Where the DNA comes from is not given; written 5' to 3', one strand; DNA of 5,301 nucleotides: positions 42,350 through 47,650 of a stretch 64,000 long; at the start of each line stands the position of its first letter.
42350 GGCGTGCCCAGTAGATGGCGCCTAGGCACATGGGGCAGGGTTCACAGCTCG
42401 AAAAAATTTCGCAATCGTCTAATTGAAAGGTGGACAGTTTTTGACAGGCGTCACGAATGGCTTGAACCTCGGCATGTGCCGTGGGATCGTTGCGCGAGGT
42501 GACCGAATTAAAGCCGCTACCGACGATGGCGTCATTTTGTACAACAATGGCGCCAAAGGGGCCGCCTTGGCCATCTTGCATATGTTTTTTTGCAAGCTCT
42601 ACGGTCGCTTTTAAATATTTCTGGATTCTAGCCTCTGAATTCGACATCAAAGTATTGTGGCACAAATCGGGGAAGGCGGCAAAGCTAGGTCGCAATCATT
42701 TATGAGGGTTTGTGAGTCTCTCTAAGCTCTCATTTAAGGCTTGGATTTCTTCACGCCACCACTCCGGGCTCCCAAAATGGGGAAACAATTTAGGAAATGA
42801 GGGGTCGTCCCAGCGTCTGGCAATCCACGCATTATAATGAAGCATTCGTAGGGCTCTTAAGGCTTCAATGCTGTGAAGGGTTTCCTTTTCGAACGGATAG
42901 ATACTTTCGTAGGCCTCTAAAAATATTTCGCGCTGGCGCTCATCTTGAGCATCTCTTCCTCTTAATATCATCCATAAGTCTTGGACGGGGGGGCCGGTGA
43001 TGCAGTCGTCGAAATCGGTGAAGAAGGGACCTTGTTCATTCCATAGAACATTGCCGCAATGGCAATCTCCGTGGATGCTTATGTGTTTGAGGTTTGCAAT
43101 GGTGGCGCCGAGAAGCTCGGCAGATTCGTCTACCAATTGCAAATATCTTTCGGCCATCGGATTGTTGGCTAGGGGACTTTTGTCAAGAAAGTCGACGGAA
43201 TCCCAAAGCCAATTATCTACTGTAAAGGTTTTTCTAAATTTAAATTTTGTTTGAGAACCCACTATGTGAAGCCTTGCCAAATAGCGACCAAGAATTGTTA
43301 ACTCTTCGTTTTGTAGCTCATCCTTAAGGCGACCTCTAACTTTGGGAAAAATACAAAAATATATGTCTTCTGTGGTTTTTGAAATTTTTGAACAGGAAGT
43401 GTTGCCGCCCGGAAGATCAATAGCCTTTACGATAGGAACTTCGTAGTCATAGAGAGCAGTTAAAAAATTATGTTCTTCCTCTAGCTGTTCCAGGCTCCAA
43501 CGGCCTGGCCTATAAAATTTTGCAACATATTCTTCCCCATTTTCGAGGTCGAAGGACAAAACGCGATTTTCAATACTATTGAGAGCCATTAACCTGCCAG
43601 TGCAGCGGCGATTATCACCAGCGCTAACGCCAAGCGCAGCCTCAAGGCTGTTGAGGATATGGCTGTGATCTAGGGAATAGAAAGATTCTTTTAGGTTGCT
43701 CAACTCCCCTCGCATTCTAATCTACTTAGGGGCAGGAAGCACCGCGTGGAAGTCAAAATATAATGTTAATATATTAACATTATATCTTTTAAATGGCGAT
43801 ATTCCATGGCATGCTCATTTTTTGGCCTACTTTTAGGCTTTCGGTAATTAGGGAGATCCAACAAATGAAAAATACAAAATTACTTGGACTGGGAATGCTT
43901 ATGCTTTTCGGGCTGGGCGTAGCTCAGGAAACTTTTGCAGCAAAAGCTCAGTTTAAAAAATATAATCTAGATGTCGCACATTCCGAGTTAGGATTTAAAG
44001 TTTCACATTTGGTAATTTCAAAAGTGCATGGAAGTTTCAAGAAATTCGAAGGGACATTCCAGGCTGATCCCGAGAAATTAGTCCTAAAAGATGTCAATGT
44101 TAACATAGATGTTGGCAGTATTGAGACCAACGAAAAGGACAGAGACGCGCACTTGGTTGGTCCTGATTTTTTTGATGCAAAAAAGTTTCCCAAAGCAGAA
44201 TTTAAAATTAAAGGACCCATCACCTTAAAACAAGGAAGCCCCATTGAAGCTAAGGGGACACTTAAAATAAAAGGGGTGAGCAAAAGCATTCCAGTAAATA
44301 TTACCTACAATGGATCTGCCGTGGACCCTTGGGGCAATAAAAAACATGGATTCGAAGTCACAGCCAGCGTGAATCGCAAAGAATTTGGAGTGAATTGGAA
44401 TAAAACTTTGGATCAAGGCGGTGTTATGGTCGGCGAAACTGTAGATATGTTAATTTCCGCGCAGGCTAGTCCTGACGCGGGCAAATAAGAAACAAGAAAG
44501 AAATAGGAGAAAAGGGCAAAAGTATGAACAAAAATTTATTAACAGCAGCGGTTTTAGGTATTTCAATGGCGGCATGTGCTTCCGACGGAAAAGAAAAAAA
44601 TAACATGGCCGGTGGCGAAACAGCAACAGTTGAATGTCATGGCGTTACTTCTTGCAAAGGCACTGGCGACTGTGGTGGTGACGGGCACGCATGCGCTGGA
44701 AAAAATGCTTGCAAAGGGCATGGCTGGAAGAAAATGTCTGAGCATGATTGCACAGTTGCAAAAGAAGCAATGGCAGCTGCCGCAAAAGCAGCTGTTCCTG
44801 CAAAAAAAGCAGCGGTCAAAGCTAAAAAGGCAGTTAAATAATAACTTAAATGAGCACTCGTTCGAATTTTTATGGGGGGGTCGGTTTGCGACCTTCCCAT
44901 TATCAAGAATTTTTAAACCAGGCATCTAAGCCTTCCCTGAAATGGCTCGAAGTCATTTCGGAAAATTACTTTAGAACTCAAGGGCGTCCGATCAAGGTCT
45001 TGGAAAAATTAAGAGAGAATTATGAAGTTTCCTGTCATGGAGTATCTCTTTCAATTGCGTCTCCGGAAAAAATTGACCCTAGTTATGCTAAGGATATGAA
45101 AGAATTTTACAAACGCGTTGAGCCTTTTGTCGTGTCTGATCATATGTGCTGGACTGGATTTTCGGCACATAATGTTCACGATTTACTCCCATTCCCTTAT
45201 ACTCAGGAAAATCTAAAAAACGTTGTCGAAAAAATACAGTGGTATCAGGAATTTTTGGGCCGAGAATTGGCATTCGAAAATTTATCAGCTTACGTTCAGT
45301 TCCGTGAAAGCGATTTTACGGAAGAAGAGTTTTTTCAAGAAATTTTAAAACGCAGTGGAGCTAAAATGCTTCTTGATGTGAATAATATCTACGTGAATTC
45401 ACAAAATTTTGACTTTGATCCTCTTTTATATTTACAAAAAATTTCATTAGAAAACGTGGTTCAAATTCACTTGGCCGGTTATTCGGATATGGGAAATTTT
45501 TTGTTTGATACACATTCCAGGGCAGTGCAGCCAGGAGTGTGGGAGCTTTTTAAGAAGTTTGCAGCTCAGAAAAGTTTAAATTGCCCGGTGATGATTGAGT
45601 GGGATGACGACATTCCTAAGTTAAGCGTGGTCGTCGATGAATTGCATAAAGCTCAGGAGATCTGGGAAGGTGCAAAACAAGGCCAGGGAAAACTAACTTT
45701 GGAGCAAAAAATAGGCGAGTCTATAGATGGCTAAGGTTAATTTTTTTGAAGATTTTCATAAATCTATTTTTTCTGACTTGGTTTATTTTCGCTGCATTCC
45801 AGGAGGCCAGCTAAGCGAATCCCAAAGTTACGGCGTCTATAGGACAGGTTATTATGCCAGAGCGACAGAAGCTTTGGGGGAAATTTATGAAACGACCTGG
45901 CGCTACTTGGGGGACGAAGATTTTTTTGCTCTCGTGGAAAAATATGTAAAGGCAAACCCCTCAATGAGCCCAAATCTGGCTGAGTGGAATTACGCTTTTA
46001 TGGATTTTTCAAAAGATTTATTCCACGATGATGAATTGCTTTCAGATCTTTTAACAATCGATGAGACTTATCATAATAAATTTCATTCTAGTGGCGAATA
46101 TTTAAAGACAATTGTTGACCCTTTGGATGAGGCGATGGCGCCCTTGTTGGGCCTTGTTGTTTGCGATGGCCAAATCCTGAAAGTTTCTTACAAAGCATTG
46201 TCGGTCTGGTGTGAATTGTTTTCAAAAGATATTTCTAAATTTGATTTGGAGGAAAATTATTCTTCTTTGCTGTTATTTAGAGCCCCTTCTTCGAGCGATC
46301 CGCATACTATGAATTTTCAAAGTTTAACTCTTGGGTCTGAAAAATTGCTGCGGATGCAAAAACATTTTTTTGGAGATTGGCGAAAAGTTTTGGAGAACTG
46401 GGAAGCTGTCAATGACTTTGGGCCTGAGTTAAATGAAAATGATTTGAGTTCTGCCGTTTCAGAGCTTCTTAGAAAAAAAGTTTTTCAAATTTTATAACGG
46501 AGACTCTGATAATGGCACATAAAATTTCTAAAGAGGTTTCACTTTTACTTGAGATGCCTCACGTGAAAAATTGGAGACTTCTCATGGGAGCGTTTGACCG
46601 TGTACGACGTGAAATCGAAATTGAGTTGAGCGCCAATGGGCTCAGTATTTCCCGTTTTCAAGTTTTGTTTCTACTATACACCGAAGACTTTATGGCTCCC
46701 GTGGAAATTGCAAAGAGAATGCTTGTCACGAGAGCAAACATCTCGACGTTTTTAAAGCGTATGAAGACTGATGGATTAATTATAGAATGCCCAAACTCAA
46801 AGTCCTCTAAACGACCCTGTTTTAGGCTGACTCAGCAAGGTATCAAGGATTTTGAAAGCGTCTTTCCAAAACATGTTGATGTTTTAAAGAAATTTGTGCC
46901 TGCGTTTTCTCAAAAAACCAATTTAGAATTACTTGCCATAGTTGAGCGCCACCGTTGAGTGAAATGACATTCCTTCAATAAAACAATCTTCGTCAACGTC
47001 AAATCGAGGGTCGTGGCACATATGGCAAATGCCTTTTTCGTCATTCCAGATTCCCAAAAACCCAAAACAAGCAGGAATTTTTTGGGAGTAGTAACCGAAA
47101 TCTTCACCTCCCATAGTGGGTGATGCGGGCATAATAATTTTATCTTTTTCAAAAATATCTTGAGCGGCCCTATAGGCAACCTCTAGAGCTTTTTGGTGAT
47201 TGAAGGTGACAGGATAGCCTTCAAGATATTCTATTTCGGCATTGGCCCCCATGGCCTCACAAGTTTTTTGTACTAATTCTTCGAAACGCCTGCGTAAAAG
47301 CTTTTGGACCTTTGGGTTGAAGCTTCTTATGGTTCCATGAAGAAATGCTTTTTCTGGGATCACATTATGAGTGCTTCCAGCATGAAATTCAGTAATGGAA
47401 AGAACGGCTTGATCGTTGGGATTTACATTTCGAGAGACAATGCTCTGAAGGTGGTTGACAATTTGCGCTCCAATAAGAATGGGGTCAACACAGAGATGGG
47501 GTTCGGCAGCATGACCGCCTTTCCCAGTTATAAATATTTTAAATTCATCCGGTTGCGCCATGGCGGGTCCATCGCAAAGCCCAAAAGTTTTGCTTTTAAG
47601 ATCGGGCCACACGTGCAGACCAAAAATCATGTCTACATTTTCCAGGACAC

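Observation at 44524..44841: Precursor peptide has a duplicated CxGxxxCKG unit and a histone-H1-like Lys/Ala tail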

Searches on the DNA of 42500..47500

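Call 52: search_rna_families(source=window, start=42500, end=47500, threshold=evalue, max_evalue=0.1)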
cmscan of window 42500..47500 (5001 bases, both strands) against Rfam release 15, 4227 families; matches with E-value up to 0.1: 0.
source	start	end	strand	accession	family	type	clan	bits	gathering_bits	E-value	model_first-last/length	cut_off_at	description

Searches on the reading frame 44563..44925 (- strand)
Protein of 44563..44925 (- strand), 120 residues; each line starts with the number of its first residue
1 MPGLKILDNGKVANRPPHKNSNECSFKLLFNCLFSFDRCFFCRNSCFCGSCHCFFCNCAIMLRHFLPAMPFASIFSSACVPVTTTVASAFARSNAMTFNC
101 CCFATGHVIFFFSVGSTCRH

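Call 47: search_protein_families(library=pfam, proteins=[window:44563-44925:-], max_evalue=0.1)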
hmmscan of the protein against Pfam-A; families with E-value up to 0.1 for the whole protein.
window:44563-44925:- (120 aa): 0 families

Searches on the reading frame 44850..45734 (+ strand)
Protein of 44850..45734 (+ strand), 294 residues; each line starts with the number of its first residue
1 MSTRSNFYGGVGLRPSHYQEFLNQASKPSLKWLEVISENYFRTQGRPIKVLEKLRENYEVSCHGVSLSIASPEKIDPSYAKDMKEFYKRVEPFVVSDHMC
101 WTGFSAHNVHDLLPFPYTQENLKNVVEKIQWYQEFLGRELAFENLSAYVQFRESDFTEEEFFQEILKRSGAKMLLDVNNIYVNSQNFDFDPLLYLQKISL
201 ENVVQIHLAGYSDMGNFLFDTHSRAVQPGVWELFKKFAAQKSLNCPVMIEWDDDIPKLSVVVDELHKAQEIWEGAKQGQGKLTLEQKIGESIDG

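Call 3: search_protein_families(library=pfam, proteins=[window:44850-45734:+], max_evalue=1)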
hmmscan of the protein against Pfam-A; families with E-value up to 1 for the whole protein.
window:44850-45734:+ (294 aa): 2 families
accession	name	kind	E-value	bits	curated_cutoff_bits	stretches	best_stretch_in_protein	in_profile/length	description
PF05114.20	MbnB_TglH_ChrH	-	3.1e-95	318.8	25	1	10-271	3-261/263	RiPP precursor modification enzyme MbnB/TglH/ChrH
PF20514.4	ROXA-like_wH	-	0.023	15.1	22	0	166-214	48-99/119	ROXA-like winged helix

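Call 4: search_protein_families(library=ncbifam, proteins=[window:44850-45734:+], max_evalue=1)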
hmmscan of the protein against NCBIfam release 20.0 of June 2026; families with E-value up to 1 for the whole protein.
window:44850-45734:+ (294 aa): 5 families
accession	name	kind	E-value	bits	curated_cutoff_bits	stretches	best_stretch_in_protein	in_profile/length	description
NF050167.1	MNIO_BufB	equivalog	6.1e-96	320.7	310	1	10-269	2-262/262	MNIO family bufferin maturase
NF003818.2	PRK05409.1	equivalog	1.4e-65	221.5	360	1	10-270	3-262/264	HvfB family MNIO-type RiPP peptide maturase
NF050151.1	RiPP_MNIO_ApyH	equivalog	1.4e-20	73.6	400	1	117-272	125-280/283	multinuclear non-heme iron-dependent oxidative enzyme ApyH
TIGR04159.2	methbact_MbnB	equivalog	9.8e-16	58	325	1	77-269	67-256/261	methanobactin biosynthesis protein MbnB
NF050165.1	MNIO_ChrH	equivalog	2.7e-08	33.3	600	1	54-212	53-212/363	MNIO family chryseobactin maturase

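Call 11: list_cluster_members(proteins=[P0001, window:44850-45731:+])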
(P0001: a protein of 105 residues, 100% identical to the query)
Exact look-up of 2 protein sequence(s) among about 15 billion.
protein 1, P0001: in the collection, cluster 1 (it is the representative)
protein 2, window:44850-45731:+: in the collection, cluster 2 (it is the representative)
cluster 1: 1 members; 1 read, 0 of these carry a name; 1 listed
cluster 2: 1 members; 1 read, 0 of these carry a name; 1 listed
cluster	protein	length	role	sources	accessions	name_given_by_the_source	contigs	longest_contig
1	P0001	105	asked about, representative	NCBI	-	-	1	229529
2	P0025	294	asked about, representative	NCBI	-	-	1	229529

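Call 13: find_related_loci(query=window:44850-45731:+, collection=genome_contigs, flank=4000)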
Query window:44850-45731:+ (294 aa) in genome_contigs; peptide patterns used: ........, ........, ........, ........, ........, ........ (x = any residue, [..] = any of these).
80 stretches matched a pattern; 11 encode a relative of the query (tblastn E <= 1e-3); 11 distinct loci.
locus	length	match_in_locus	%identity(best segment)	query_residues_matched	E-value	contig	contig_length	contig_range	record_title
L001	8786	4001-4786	52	10-273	2e-91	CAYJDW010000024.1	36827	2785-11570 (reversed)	MAG TPA_asm: uncultured Myxococcales bacterium isolate ERP123247_co1_73 genome assembly, contig: NODE_681_length_36827_c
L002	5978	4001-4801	48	5-273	9e-90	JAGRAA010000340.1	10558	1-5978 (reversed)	MAG: Bdellovibrionales bacterium isolate HKST-UBA06 2012-05-30_1_(paired)_contig_515848, whole genome shotgun sequence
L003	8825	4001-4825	49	7-288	4e-89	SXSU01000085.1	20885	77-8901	MAG: Bdellovibrionales bacterium isolate F1-140-MAGs096 F1-140__c371423, whole genome shotgun sequence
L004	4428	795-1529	50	10-256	1e-84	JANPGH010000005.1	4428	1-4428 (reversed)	MAG: Elusimicrobiota bacterium isolate VAR_69_metabat_387 VAR_69_k141_2648, whole genome shotgun sequence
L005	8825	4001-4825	43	10-285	5e-82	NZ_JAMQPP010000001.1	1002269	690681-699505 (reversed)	Leptospira soteropolitanensis strain VSF16 1, whole genome shotgun sequence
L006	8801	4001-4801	51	5-273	1e-81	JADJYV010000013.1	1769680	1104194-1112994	MAG: Bdellovibrionaceae bacterium isolate Lyne_18-Q3-R50-59_BATAC.62 tig01430183-10-17665060, whole genome shotgun seque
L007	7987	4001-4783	46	10-271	9e-81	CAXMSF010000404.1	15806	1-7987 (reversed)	MAG: uncultured Gammaproteobacteria bacterium isolate 10C-St20-MC-01_bin.21.orig genome assembly, contig: k141_1065644,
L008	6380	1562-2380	44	10-283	2e-78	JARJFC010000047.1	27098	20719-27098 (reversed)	Leptospira sp. 96542 NODE_47_length_27098_cov_33.818398, whole genome shotgun sequence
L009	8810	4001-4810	44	1-271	4e-70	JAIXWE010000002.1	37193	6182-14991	MAG: Alphaproteobacteria bacterium isolate D4_MAG_00008 pond_D4_MAG_00008_000000000119, whole genome shotgun sequence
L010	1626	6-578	43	81-271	9e-53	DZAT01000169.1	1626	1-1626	MAG TPA_asm: Thiomicrospira cyclica isolate SulCav_PC08_66_46_37 SulCav_PC08-66_124335_length_1626_cov_17.560153, whole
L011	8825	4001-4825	45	10-285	4e-84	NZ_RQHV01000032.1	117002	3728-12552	Leptospira ilyithenensis strain 201400974 NODE_12_covk_46.4595_covr_91.25_cutoff_51, whole genome shotgun sequence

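Call 34: find_related_loci(query=window:44850-45731:+, collection=metagenome_contigs, flank=2500)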
Query window:44850-45731:+ (294 aa) in metagenome_contigs; peptide patterns used: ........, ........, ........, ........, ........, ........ (x = any residue, [..] = any of these).
124 stretches matched a pattern; 11 encode a relative of the query (tblastn E <= 1e-3); 11 distinct loci.
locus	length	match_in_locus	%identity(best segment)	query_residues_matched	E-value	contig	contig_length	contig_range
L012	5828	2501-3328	48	2-279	3e-90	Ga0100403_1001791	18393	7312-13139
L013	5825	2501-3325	49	7-288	2e-89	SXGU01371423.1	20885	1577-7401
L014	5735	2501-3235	50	10-256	1e-84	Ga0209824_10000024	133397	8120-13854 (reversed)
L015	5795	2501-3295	47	10-277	8e-83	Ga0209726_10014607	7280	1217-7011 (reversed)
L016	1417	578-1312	49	10-256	3e-88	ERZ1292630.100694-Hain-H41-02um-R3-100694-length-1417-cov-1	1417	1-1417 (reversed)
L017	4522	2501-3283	46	10-271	3e-80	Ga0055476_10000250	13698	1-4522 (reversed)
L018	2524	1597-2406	44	10-277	2e-74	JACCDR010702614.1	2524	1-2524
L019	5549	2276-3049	40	10-269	7e-71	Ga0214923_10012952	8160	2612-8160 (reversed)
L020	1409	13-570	47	108-294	3e-52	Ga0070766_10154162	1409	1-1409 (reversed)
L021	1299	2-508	44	99-268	7e-49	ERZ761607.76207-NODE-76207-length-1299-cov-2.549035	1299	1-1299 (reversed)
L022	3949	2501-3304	47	3-271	7e-82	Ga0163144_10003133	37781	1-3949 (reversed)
